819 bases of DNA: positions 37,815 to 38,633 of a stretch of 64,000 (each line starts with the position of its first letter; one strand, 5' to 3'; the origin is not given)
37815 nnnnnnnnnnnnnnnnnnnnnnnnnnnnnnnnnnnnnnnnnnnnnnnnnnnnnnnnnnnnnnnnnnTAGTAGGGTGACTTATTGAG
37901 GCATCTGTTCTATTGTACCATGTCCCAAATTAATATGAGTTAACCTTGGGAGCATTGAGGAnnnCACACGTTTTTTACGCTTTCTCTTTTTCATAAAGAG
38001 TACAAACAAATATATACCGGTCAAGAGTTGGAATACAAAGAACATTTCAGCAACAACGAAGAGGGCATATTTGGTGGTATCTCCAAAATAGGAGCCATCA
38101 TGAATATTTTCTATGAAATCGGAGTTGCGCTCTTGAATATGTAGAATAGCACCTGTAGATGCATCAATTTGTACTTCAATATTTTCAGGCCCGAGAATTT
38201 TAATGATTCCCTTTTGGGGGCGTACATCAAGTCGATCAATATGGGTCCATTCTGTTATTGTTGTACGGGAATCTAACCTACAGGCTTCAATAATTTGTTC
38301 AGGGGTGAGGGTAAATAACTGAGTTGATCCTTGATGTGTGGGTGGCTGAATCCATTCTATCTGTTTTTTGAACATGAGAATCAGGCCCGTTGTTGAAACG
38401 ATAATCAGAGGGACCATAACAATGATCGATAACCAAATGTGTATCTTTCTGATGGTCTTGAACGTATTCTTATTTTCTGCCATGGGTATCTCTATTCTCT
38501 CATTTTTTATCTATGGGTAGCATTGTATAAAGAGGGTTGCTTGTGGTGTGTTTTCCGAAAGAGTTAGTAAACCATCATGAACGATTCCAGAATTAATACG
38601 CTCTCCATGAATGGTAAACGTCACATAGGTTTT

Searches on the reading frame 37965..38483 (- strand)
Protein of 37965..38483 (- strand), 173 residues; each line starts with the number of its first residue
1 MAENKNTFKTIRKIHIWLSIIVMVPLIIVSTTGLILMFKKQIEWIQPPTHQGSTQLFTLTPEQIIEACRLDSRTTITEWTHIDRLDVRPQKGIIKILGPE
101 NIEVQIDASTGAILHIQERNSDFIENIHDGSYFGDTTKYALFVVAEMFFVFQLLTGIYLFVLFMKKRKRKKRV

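Call 12: search_protein_families(library=pfam, proteins=[window:37965-38483:-], max_evalue=0.001)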
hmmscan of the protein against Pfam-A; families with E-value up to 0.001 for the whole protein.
window:37965-38483:- (173 aa): 2 families
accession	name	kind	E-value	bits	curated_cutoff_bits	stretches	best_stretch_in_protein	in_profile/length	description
PF03929.21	PepSY_TM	-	1.1e-17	65.3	28.8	1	13-170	2-172/295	PepSY-associated TM region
PF16357.10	PepSY_TM_like_2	-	1e-05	26.1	27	1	11-170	3-175/197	Putative PepSY_TM-like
